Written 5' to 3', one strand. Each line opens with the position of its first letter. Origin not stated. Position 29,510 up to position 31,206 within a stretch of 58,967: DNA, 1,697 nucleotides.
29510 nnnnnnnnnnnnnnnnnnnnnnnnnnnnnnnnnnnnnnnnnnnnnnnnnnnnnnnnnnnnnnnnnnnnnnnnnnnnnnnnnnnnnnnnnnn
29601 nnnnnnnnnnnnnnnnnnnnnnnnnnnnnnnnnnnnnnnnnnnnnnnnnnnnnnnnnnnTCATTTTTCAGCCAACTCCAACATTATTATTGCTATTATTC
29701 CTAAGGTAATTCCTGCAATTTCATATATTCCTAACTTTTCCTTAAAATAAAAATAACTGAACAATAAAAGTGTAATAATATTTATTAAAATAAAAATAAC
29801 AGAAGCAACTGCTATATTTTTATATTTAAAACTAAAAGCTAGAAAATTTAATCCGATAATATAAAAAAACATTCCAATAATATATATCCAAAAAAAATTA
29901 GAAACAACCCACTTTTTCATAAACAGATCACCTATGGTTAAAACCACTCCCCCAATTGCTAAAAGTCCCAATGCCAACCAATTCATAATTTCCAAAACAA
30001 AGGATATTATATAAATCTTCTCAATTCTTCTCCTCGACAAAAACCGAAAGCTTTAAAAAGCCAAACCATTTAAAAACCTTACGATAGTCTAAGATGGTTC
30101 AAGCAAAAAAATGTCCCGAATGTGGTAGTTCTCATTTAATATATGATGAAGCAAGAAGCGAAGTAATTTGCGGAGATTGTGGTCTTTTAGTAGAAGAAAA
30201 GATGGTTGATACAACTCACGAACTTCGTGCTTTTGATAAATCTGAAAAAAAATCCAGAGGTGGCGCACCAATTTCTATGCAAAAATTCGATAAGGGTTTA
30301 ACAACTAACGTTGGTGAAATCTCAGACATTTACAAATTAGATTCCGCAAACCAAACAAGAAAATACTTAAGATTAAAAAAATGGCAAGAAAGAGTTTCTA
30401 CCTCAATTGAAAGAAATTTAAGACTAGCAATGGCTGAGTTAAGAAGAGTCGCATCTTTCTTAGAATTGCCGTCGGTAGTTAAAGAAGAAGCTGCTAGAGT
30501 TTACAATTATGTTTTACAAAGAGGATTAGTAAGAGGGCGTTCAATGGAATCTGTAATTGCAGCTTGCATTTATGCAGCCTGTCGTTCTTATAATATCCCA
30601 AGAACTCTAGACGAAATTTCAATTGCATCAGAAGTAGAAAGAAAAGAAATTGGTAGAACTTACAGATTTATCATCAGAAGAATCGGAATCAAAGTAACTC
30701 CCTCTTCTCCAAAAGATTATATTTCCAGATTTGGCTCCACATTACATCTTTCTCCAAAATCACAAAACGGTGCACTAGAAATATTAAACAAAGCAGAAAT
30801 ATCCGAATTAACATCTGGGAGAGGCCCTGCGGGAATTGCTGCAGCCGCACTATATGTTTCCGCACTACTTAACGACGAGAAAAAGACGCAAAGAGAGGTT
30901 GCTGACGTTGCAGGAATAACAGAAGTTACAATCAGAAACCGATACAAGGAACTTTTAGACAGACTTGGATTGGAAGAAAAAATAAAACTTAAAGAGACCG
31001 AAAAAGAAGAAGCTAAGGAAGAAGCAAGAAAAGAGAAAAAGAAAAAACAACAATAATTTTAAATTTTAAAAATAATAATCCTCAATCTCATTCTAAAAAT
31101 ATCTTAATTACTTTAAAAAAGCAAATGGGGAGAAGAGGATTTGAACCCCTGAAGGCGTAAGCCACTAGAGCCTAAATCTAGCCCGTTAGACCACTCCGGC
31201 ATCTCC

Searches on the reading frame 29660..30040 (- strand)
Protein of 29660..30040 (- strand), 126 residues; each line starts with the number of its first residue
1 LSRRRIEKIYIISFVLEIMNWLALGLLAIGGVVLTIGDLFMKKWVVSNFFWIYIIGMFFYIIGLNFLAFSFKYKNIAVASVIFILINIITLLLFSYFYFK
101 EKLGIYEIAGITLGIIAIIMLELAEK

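Call 10: search_protein_families(library=pfam, max_evalue=0.01, proteins=[window:29660-30040:-])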
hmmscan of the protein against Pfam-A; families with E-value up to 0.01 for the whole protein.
window:29660-30040:- (126 aa): 2 families
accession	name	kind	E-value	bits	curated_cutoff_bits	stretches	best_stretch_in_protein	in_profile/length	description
PF00892.27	EamA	-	1.9e-06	28.7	28.2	1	26-121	37-133/135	EamA-like transporter family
PF00893.25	Multi_Drug_Res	-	0.0046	17.9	23.7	1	19-113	1-92/93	Small Multidrug Resistance protein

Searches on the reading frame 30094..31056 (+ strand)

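Call 10: search_protein_families(library=pfam, max_evalue=0.01, proteins=[window:30094-31056:+])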
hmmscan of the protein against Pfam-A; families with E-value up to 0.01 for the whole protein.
window:30094-31056:+ (320 aa): 6 families
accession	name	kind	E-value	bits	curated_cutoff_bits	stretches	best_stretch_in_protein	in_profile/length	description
PF00382.24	TFIIB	-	2.7e-46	156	23.6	2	200-288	2-90/92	Transcription factor TFIIB repeat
PF08271.17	Zn_Ribbon_TF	-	8.1e-13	48.1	29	1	6-47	2-43/43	TFIIB zinc-binding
PF01667.23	Ribosomal_S27e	-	0.00017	21.7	24.5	1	6-32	9-35/55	Ribosomal protein S27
PF04545.22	Sigma70_r4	-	0.00052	19.9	24.1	1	261-291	18-48/50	Sigma-70, region 4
PF14354.12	Lar_restr_allev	-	0.0037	17.9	28.6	0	5-40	4-39/58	Restriction alleviation protein Lar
PF22109.2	Zn_ribbon_tTFIIB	-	0.0057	17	28.6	0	5-33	10-39/40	Transcription factor IIB, zinc ribbon, Trypanosome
